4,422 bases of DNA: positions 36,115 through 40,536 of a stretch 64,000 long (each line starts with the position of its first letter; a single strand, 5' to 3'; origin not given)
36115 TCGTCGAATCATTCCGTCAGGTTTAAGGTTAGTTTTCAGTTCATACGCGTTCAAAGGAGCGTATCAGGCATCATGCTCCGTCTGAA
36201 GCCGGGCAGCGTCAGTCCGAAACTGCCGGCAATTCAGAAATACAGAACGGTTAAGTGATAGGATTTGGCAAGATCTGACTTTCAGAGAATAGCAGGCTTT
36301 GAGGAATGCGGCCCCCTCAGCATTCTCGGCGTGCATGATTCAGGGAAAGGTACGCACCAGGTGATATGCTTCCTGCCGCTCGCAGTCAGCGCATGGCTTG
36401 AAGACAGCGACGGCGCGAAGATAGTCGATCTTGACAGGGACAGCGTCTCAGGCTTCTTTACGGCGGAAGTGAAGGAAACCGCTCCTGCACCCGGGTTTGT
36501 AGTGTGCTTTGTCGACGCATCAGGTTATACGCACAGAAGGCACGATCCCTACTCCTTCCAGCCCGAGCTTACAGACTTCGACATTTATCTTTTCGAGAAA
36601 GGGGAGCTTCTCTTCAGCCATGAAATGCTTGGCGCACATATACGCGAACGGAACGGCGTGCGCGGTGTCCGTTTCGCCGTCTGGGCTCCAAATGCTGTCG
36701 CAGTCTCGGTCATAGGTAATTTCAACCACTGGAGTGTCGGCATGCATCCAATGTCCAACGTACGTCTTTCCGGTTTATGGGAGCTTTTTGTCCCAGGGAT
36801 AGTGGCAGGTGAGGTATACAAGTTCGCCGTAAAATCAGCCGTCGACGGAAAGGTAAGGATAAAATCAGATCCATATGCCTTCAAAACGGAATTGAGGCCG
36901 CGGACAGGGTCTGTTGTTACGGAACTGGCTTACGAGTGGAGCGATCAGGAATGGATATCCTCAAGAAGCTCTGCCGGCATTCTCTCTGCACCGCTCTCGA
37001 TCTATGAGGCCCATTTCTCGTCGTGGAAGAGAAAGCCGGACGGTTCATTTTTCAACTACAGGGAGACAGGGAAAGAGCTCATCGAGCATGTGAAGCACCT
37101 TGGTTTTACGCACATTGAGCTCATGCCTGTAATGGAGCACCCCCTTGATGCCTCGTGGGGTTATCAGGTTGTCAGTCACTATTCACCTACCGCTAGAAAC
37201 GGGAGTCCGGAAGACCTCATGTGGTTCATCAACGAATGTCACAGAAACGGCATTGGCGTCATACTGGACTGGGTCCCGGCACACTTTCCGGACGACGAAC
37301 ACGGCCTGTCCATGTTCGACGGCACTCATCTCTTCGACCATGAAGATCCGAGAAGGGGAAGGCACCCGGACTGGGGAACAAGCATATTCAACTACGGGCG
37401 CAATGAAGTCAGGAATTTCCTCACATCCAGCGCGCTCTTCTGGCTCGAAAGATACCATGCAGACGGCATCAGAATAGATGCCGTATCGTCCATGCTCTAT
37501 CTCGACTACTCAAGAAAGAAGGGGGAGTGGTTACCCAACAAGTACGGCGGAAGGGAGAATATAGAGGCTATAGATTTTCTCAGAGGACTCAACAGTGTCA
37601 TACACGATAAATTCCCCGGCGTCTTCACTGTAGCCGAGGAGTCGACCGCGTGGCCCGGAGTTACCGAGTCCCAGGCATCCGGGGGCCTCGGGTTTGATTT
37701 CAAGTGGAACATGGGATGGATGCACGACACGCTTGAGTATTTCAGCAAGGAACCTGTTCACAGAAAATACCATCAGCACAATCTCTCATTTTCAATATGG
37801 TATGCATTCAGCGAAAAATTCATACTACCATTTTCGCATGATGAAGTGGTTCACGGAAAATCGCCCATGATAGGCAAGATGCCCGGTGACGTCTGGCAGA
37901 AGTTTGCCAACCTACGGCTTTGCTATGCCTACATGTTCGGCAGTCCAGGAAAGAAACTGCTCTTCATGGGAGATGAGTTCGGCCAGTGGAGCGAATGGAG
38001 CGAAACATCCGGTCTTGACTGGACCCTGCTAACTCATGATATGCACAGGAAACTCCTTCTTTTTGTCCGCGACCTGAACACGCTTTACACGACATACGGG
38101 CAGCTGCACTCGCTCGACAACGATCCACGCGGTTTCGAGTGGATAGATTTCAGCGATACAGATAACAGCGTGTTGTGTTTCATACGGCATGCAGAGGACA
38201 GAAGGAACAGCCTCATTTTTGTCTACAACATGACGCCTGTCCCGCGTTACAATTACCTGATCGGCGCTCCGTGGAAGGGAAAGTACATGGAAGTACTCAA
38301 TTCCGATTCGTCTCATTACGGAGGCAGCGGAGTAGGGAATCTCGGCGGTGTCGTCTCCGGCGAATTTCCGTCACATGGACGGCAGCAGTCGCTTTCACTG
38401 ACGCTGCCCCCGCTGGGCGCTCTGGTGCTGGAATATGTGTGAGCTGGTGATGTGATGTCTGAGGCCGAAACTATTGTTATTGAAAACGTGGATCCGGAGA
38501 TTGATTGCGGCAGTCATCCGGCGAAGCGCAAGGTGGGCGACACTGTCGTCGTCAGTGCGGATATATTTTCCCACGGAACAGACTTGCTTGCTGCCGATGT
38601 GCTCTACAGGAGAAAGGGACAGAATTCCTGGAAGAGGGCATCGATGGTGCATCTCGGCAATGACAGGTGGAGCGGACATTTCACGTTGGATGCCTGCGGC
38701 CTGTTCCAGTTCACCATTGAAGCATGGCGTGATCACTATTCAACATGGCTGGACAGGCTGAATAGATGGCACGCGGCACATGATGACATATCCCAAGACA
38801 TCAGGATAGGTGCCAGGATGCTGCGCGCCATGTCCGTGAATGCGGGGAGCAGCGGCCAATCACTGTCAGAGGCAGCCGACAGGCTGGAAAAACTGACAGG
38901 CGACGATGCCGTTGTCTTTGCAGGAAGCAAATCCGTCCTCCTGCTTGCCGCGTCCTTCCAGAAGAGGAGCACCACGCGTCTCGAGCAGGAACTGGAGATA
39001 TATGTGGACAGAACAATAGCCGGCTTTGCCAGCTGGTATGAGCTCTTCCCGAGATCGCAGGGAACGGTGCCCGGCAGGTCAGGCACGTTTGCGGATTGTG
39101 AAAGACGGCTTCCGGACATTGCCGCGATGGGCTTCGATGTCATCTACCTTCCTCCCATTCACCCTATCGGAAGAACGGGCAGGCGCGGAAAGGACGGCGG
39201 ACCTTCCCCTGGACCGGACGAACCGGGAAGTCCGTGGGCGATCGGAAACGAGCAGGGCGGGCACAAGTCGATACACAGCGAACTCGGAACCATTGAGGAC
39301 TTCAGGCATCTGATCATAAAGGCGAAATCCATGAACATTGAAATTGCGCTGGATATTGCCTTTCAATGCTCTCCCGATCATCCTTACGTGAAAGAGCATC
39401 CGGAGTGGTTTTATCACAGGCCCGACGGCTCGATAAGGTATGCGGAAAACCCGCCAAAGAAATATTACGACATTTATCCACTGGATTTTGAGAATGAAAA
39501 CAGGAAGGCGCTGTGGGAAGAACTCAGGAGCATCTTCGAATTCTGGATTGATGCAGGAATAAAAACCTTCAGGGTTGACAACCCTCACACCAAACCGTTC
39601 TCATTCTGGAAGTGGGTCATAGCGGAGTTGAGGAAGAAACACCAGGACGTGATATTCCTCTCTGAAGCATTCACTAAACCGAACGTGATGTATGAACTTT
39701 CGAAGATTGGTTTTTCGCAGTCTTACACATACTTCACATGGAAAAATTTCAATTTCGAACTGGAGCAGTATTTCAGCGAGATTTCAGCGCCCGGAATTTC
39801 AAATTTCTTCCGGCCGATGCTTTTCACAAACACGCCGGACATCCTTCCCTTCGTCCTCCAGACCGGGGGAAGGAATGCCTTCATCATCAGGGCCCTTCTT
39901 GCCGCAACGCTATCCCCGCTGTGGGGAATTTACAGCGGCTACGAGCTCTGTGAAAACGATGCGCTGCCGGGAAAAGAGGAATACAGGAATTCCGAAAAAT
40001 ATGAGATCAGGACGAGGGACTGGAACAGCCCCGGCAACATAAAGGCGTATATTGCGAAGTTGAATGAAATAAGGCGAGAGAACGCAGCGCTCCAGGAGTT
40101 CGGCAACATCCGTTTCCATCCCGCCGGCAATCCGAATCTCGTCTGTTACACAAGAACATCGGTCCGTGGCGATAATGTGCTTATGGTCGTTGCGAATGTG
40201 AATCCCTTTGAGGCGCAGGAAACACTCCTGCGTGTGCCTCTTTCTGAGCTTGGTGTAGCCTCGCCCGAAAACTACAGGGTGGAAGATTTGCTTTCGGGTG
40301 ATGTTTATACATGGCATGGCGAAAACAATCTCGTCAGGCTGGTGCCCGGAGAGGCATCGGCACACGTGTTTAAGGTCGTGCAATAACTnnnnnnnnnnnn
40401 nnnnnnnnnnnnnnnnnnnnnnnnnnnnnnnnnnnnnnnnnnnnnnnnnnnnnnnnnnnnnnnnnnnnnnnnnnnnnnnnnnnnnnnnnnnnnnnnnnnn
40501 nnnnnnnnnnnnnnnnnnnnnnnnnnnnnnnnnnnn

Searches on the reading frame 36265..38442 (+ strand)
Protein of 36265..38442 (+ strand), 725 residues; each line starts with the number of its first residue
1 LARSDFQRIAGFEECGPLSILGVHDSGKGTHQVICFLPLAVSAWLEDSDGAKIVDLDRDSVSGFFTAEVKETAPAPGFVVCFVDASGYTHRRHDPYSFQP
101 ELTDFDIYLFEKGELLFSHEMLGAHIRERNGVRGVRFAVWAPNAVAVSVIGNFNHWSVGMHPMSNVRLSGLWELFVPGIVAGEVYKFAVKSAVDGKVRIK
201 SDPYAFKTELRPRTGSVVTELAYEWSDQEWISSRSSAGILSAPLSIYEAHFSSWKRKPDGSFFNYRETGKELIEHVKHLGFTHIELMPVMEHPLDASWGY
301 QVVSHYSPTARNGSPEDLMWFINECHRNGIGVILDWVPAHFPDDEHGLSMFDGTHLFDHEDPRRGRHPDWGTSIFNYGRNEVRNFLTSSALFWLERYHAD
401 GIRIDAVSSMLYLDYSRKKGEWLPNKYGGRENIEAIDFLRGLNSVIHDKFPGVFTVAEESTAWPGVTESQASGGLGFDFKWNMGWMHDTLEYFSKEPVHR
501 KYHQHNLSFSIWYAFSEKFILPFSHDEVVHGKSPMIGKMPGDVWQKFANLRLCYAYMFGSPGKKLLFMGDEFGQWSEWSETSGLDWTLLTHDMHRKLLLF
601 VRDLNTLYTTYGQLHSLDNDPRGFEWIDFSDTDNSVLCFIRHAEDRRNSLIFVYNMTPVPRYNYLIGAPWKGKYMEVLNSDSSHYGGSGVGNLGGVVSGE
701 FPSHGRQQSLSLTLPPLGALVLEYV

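Call 44: search_protein_families(library=ncbifam, proteins=[window:36265-38442:+], max_evalue=0.001)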
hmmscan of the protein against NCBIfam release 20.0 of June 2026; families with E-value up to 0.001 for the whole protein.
window:36265-38442:+ (725 aa): 22 families
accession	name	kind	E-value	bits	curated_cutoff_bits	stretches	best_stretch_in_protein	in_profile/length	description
NF003811.1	PRK05402.1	equivalog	2.6e-287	954.5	741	1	106-723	2-618/619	1,4-alpha-glucan branching protein GlgB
NF008967.0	PRK12313.1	equivalog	1.2e-272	905.9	577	1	102-723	7-626/633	1,4-alpha-glucan branching protein GlgB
TIGR01515.1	branching_enzym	equivalog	4.4e-269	894.2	463.95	1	106-722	1-606/607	1,4-alpha-glucan branching enzyme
NF009221.0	PRK12568.1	equivalog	1.8e-248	826.5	1270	1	7-722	31-741/745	1,4-alpha-glucan branching enzyme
NF011293.0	PRK14705.1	equivalog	2.1e-231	770.9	2376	1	6-720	508-1218/1224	1,4-alpha-glucan branching enzyme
NF011294.0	PRK14706.1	equivalog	3.7e-207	689.6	1284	1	114-725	22-625/642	1,4-alpha-glucan branching enzyme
TIGR02402.1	trehalose_TreZ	equivalog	5.3e-46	157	538.8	1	135-488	1-311/545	malto-oligosyltrehalose trehalohydrolase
TIGR02100.1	glgX_debranch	equivalog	1.8e-16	59.4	640.9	1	239-408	151-344/688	glycogen debranching protein GlgX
TIGR02104.1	pulA_typeI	equivalog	1.1e-15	56.8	504.5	1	135-406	21-320/605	type I pullulanase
TIGR02456.1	treS_nterm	equivalog_domain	6.6e-11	41.4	678.35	2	273-344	34-104/539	maltose alpha-D-glucosyltransferase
NF051899.1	BetGalacBglAAgro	equivalog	1.1e-08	33.9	900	1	272-344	33-104/537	beta-galactosidase BglA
TIGR02401.1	trehalose_TreY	equivalog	2.1e-08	32.9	498.65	1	269-341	18-90/838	malto-oligosyltrehalose synthase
NF041321.1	Alpha-amyl_MalA_Halo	equivalog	2.5e-08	32.8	875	1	267-405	282-425/666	alpha-amylase MalA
NF002983.0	PRK03705.1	equivalog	6.6e-08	31.1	901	1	216-410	129-341/658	glycogen debranching protein GlgX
NF011084.0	PRK14511.1-1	equivalog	3e-06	26.2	1021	1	271-341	21-91/728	malto-oligosyltrehalose synthase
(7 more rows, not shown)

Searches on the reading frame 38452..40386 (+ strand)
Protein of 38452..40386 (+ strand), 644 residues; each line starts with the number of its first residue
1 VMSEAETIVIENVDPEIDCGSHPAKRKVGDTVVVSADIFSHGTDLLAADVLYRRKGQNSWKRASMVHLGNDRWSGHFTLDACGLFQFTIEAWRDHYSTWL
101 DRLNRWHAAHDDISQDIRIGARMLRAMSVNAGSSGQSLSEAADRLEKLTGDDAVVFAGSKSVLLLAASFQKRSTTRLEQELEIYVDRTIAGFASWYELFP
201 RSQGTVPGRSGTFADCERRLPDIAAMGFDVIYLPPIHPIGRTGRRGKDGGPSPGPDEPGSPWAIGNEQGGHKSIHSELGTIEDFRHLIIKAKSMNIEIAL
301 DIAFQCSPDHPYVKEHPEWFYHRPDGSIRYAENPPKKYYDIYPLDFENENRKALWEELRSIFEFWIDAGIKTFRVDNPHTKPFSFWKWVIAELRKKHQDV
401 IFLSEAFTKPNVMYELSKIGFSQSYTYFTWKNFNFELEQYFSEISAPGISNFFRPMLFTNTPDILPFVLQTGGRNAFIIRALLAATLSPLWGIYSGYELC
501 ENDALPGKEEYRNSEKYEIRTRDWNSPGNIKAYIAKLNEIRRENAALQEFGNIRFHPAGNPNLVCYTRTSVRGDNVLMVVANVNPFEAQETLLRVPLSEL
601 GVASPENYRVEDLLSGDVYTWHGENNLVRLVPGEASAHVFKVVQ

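Call 44: search_protein_families(library=ncbifam, proteins=[window:38452-40386:+], max_evalue=0.001)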
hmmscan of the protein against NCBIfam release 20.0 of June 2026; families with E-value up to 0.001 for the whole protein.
window:38452-40386:+ (644 aa): 7 families
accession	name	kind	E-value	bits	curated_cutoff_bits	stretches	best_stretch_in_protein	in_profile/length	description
TIGR02403.1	trehalose_treC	equivalog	2.9e-11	42.8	799.05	1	271-315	64-109/544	alpha,alpha-phosphotrehalase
TIGR02456.1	treS_nterm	equivalog_domain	3.3e-10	39.1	678.35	1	270-316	64-111/539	maltose alpha-D-glucosyltransferase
NF041090.1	Cyc-maltodext_AglB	equivalog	7.2e-09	35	540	1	274-600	104-420/470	cyclomaltodextrinase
NF008183.0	PRK10933.1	subfamily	4.5e-07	28.9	535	0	271-315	70-115/551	alpha,alpha-phosphotrehalase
NF051899.1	BetGalacBglAAgro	equivalog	5.5e-07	28.4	900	0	270-315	64-110/537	beta-galactosidase BglA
NF041321.1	Alpha-amyl_MalA_Halo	equivalog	1.5e-06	26.9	875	1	273-582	321-623/666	alpha-amylase MalA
NF008967.0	PRK12313.1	equivalog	0.00046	18.6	577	0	509-598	479-574/633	1,4-alpha-glucan branching protein GlgB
